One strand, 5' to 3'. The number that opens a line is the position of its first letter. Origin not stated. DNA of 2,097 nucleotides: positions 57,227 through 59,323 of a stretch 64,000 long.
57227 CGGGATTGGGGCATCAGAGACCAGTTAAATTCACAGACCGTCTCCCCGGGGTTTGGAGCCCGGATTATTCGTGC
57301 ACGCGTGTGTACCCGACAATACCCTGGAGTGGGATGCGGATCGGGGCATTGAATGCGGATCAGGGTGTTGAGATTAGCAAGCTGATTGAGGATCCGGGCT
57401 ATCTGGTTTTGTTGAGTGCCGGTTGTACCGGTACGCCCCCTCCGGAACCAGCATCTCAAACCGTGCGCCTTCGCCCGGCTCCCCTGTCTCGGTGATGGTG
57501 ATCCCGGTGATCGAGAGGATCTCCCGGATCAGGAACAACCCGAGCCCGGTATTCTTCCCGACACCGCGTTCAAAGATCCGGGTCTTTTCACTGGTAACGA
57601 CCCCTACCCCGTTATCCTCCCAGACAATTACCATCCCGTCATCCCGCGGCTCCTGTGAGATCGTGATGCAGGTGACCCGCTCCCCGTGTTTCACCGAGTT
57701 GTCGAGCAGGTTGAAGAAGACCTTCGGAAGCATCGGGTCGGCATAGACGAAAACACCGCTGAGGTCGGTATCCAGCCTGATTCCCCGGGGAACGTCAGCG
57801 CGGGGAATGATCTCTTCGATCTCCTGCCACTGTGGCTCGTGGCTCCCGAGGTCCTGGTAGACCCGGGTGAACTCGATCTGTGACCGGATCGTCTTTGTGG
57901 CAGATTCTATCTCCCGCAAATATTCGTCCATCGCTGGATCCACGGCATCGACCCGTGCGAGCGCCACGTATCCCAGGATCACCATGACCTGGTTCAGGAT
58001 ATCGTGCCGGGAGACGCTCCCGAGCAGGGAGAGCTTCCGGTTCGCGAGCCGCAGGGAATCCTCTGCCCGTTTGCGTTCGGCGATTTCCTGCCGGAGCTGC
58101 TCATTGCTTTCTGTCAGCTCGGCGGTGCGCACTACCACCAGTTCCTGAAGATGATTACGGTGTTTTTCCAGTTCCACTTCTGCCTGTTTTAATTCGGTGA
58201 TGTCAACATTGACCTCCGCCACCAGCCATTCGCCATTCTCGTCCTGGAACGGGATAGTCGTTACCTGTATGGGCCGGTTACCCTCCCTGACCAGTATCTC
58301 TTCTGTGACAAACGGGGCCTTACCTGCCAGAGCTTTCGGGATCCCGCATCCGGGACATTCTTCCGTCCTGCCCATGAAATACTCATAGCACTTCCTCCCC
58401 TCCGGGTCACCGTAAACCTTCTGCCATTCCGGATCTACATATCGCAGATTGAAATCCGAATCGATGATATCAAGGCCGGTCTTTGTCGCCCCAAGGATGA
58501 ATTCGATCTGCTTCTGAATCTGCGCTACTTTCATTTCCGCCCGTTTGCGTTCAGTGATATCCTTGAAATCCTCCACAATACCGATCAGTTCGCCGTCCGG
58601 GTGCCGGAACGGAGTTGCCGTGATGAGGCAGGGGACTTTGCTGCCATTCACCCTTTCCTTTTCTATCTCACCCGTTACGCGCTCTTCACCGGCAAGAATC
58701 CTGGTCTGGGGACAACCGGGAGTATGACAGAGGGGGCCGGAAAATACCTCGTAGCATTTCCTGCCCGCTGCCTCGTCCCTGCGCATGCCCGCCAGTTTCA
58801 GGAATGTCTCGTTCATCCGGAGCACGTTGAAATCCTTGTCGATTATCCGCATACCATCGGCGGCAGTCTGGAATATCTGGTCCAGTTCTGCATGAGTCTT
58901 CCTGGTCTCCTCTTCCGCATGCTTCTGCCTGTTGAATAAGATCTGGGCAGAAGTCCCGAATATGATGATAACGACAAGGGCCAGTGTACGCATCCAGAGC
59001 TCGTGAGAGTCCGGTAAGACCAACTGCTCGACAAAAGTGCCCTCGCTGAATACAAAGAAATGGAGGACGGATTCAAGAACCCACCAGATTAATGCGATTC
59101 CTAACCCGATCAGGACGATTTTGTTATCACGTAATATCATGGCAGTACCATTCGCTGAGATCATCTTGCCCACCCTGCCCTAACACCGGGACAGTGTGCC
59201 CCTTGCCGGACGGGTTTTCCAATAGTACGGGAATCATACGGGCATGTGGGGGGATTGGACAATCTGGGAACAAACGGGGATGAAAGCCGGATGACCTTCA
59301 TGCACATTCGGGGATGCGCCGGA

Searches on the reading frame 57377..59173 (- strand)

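Call 41: search_protein_families(library=pfam, proteins=[window:57377-59173:-], max_evalue=0.00001)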
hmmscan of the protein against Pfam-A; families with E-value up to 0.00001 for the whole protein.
window:57377-59173:- (599 aa): 5 families
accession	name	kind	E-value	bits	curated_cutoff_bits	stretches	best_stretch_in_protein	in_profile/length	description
PF08448.16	PAS_4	-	1.8e-27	96.2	23.1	2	106-211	6-110/110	PAS fold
PF13426.13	PAS_9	-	4.4e-19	69.1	27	1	106-208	2-103/103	PAS domain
PF00989.32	PAS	-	2.9e-16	59.9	22.6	1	96-200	2-107/113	PAS fold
PF02518.31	HATPase_c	-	7.2e-14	52.6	26.4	1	484-578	8-109/111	Histidine kinase-, DNA gyrase B-, and HSP90-like ATPase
PF14689.11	SPOB_a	-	5.9e-07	29.5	28.1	1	386-427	17-58/62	Sensor_kinase_SpoOB-type, alpha-helical domain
